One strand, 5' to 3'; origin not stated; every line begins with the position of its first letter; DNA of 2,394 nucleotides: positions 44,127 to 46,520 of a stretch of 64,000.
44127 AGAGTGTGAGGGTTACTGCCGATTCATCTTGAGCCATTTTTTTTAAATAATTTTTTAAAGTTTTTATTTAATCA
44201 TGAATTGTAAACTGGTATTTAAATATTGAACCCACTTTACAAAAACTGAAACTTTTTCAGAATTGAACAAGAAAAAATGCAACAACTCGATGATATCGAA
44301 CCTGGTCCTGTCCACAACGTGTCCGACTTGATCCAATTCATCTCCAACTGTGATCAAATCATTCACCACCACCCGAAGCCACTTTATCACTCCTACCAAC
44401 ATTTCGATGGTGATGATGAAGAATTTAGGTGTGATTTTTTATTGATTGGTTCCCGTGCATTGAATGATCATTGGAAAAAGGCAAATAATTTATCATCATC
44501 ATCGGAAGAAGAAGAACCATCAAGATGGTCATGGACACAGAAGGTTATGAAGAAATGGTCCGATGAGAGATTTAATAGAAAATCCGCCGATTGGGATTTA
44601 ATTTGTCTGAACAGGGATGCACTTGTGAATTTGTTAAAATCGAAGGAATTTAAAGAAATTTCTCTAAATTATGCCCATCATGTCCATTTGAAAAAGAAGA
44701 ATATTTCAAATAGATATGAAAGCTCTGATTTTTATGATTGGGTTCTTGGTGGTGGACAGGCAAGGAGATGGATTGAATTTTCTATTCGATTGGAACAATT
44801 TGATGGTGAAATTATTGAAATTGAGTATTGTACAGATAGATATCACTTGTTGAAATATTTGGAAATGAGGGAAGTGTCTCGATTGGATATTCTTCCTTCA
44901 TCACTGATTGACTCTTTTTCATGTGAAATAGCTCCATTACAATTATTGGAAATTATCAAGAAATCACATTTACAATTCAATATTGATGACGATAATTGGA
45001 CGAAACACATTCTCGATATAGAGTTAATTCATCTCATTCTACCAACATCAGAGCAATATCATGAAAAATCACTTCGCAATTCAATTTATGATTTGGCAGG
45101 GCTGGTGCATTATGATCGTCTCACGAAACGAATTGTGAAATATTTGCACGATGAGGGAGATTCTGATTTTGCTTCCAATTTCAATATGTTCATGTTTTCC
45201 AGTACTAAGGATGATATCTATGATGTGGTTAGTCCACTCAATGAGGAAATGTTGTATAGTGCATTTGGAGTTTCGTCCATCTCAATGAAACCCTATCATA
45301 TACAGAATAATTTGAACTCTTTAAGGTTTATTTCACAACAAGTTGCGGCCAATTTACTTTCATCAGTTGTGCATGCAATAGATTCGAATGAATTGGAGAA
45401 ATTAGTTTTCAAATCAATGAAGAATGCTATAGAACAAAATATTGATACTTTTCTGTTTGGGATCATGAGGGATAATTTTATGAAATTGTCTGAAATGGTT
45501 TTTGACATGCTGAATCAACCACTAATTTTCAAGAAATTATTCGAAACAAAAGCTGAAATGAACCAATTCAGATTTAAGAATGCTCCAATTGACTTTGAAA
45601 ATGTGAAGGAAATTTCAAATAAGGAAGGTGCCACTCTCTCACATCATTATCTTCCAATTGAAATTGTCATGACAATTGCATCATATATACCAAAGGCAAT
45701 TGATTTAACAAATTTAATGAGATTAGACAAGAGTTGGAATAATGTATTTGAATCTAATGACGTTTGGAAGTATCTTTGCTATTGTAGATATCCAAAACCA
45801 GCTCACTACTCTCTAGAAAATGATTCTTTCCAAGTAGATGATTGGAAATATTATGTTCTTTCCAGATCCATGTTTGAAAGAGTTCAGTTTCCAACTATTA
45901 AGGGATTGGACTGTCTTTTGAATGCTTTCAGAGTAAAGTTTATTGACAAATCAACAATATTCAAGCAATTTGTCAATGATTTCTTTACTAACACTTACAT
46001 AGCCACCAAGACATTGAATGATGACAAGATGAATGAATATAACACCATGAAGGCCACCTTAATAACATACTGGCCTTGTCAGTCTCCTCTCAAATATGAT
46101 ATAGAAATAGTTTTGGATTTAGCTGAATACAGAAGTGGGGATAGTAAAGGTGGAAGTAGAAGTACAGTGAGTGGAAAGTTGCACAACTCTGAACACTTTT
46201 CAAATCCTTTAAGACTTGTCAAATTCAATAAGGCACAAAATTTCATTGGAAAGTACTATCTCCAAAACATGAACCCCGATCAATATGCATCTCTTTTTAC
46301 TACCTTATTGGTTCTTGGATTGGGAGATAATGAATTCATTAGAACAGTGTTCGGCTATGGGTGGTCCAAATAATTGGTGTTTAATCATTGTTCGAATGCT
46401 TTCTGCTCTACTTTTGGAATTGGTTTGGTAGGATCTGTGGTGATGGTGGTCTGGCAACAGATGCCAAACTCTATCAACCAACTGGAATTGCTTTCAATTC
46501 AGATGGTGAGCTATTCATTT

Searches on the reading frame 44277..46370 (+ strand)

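Call 37: search_protein_families(library=pfam, proteins=[window:44277-46370:+], max_evalue=0.001)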
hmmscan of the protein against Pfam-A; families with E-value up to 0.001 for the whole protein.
window:44277-46370:+ (698 aa): 1 family
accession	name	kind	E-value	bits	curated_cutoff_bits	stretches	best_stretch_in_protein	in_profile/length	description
PF12937.12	F-box-like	-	0.0001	22.4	24.3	1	458-501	3-45/47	F-box-like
